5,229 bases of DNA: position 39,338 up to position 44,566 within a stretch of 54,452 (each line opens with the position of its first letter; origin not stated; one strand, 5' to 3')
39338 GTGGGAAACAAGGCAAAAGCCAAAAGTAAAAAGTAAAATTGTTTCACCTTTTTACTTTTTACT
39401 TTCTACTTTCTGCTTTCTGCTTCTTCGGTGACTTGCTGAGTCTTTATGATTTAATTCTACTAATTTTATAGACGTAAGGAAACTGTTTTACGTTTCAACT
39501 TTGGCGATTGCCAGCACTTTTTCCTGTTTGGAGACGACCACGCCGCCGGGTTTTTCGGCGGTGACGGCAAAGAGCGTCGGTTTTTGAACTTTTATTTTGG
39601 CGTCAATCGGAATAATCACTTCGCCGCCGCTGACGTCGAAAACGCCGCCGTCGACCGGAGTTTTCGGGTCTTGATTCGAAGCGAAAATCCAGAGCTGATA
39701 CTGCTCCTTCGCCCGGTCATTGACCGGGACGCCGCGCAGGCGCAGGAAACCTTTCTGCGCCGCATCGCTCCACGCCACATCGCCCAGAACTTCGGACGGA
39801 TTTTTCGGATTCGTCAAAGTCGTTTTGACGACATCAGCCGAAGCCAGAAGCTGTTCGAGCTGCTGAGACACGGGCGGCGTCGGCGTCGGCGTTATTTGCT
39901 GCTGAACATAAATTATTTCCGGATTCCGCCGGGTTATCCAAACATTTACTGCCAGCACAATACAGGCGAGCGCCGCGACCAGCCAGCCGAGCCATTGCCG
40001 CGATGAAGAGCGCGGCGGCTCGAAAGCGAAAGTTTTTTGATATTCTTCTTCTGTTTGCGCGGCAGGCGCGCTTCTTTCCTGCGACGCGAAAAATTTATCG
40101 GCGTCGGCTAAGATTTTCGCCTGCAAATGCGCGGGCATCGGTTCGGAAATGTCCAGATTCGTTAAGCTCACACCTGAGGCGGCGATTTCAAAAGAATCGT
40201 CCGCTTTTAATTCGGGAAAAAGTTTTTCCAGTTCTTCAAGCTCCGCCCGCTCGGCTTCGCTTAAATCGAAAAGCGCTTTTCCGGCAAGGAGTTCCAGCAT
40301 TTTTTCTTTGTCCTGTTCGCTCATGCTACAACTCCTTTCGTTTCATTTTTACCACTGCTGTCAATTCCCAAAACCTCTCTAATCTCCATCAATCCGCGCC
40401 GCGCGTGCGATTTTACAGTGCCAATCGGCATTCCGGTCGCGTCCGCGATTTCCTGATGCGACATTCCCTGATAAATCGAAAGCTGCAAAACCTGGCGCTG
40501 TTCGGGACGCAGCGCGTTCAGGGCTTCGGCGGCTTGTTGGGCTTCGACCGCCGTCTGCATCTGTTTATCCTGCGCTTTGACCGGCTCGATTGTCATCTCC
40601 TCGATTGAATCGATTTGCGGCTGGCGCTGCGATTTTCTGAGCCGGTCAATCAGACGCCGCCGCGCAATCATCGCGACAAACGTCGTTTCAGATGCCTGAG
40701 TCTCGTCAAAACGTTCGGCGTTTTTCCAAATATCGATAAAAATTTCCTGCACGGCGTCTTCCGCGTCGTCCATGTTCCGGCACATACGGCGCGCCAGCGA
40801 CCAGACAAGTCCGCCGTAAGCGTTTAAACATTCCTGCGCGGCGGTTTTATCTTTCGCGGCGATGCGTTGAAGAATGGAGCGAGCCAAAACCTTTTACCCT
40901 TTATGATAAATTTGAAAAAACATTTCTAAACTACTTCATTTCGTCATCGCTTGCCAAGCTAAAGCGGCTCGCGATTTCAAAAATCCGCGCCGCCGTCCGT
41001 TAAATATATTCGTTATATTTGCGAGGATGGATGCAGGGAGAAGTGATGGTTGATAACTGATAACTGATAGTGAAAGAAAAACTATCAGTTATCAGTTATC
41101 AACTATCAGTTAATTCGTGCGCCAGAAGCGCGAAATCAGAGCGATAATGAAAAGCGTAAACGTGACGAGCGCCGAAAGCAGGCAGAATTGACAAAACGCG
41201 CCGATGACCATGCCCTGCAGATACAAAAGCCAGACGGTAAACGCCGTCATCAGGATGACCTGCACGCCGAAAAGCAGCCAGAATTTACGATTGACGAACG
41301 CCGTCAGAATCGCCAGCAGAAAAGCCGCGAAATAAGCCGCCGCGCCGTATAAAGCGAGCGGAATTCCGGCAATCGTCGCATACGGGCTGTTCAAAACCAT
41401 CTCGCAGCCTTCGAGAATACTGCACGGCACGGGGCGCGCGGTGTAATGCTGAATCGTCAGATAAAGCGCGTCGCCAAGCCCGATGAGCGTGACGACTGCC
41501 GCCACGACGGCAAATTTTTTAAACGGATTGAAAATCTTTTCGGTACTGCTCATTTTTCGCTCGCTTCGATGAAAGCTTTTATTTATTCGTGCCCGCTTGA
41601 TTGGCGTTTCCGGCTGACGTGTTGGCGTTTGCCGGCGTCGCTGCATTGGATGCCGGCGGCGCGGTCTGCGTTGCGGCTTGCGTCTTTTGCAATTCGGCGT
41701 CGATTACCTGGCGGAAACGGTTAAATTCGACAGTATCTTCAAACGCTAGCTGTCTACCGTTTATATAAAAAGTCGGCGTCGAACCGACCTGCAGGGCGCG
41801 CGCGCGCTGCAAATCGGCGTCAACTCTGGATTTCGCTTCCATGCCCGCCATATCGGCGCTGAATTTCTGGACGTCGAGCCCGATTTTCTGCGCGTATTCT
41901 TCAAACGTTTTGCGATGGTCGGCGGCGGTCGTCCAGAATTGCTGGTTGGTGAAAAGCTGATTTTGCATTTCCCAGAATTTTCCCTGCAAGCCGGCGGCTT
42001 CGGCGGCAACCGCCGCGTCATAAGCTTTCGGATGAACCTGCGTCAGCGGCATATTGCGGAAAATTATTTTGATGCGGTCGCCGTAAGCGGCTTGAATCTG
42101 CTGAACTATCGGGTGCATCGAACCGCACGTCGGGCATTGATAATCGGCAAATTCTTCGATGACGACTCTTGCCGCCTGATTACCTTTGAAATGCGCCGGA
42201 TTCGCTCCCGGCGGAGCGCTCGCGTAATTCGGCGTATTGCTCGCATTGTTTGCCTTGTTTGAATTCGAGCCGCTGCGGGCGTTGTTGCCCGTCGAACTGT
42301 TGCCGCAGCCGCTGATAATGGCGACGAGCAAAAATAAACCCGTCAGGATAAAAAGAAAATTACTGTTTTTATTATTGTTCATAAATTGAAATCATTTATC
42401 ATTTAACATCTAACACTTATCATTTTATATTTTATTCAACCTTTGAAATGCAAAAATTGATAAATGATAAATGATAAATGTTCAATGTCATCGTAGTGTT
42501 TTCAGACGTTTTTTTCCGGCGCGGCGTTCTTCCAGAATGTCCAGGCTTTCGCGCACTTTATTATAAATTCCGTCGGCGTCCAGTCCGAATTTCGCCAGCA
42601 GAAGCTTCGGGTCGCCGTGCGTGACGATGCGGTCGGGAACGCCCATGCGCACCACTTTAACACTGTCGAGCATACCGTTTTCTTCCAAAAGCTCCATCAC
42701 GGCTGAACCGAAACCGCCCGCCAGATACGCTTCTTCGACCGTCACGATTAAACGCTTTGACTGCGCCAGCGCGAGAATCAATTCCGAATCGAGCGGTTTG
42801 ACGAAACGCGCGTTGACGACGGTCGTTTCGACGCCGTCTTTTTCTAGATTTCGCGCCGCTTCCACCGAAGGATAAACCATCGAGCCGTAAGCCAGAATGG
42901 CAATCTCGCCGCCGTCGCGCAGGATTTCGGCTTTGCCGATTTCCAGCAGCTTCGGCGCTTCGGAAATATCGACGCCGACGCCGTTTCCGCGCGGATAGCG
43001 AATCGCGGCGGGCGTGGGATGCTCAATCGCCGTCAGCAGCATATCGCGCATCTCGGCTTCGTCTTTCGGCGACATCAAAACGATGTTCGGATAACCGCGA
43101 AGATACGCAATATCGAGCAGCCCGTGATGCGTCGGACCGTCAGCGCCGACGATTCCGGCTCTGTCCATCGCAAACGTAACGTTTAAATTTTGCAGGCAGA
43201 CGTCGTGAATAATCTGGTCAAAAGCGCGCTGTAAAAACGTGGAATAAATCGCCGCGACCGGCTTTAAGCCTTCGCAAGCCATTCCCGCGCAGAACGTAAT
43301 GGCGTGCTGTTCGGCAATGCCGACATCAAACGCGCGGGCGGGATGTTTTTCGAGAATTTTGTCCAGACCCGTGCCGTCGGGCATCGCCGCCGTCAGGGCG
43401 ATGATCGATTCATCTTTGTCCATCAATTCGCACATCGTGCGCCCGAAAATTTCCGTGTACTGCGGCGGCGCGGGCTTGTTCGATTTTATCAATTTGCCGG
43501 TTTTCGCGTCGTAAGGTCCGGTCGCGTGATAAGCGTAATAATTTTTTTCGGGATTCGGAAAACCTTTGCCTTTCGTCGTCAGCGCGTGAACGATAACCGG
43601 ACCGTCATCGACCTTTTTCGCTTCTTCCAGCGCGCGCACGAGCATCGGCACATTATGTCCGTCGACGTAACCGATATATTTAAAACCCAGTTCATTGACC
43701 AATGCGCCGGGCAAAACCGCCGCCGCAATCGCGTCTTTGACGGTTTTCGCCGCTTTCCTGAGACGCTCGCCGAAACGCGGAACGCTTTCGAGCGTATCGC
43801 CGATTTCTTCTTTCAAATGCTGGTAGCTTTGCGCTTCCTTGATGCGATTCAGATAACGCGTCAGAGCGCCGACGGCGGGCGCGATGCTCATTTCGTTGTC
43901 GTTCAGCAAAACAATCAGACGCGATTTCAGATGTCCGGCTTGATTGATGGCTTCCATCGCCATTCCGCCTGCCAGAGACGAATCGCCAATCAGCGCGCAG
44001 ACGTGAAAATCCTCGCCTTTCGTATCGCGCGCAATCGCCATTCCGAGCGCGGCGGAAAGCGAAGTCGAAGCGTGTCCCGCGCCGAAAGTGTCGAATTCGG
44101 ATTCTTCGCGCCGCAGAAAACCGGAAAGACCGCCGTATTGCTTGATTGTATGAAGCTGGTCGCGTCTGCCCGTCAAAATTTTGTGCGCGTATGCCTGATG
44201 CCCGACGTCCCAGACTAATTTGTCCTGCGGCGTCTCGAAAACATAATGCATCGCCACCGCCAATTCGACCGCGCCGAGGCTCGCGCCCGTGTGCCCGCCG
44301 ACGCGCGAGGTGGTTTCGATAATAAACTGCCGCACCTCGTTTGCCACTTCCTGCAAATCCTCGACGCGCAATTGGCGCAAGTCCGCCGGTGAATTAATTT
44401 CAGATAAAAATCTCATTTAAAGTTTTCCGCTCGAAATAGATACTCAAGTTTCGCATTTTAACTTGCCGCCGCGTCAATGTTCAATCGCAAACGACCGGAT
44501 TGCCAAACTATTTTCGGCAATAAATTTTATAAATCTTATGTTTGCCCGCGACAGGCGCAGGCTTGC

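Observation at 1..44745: Many intergenic gaps hold a long near-perfect hairpin whose arms are 7-10-nt tandem units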

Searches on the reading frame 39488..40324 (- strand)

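Call 53: search_protein_families(library=pfam, proteins=[window:39488-40324:-])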
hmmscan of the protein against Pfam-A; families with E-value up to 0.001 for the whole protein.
window:39488-40324:- (278 aa): 1 family
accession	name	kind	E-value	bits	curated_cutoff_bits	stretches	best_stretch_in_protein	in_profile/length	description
PF10099.14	RskA_C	-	1.3e-11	45.4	29.4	1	115-262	2-126/135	Anti-sigma-K factor rskA, C-terminal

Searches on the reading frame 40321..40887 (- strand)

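Call 53: search_protein_families(library=pfam, proteins=[window:40321-40887:-])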
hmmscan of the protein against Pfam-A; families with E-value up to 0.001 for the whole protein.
window:40321-40887:- (188 aa): 5 families
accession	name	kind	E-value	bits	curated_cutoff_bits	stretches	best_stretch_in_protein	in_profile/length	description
PF04542.20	Sigma70_r2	-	6.5e-20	71.1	24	1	22-88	3-70/71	Sigma-70 region 2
PF08281.18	Sigma70_r4_2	-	3.2e-15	55.9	25.7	1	118-167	3-52/54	Sigma-70, region 4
PF04545.22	Sigma70_r4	-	7.2e-13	48.3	24.1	1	122-171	1-50/50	Sigma-70, region 4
PF07638.17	Sigma70_ECF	-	5.4e-07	30.1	21.1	1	5-159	7-169/185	ECF sigma factor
PF05331.17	DUF742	-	0.00044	20.5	27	1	107-159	22-73/114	Protein of unknown function (DUF742)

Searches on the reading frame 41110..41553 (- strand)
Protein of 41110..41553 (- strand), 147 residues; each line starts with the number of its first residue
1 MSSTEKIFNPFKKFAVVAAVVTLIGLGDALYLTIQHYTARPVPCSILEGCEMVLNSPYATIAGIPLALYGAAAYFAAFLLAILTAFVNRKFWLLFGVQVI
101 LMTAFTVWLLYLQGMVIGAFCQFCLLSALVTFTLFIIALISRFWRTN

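Call 53: search_protein_families(library=pfam, proteins=[window:41110-41553:-])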
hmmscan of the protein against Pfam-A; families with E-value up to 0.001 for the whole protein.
window:41110-41553:- (147 aa): 1 family
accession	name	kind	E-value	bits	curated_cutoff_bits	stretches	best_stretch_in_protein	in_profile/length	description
PF07884.19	VKOR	-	2e-26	93.2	27.5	1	17-138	2-133/134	Vitamin K epoxide reductase family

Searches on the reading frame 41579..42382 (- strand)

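Call 53: search_protein_families(library=pfam, proteins=[window:41579-42382:-])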
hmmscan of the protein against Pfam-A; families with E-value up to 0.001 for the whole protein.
window:41579-42382:- (267 aa): 3 families
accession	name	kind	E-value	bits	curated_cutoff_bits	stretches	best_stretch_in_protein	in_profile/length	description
PF13462.12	Thioredoxin_4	-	5.8e-26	92.1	23.2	1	64-228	6-164/165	Thioredoxin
PF01323.26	DSBA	-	5.4e-15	56.1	25.6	1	74-220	1-183/191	DSBA-like thioredoxin domain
PF13743.12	Thioredoxin_5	-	3.4e-12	46.9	27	1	115-207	69-163/186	Thioredoxin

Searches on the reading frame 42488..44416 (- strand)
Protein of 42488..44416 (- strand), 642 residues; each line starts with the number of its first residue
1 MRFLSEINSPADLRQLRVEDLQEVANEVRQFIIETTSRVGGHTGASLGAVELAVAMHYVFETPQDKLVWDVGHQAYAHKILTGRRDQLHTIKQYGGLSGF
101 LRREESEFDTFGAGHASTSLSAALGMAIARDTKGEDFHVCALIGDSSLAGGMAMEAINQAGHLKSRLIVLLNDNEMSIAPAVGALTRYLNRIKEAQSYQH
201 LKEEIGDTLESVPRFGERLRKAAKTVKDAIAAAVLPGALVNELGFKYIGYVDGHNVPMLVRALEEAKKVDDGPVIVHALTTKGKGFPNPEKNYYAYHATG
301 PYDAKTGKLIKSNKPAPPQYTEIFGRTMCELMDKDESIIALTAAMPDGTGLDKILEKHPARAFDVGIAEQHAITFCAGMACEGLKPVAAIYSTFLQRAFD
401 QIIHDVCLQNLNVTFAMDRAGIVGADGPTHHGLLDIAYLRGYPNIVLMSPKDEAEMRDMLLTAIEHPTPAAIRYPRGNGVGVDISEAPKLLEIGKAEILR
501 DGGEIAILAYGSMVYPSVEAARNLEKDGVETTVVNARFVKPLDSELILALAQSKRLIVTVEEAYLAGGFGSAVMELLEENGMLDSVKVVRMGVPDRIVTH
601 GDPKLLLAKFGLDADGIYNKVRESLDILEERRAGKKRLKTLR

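Call 53: search_protein_families(library=pfam, proteins=[window:42488-44416:-])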
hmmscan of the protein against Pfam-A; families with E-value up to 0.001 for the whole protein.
window:42488-44416:- (642 aa): 5 families
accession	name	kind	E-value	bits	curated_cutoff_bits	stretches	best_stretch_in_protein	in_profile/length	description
PF13292.11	DXP_synthase_N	-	1.2e-112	376.2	21.2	1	4-280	1-274/274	1-deoxy-D-xylulose-5-phosphate synthase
PF02779.29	Transket_pyr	-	6.4e-48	163.1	27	1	318-478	3-171/174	Transketolase, pyrimidine binding domain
PF02780.25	Transketolase_C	-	2.3e-35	121.6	25.9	1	494-617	1-124/124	Transketolase, C-terminal domain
PF00456.26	Transketolase_N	-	7.4e-11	42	22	1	23-183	4-192/334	Transketolase, thiamine diphosphate binding domain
PF17147.9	PFOR_II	-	0.00078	20.2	27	0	504-579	2-77/102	Pyruvate:ferredoxin oxidoreductase core domain II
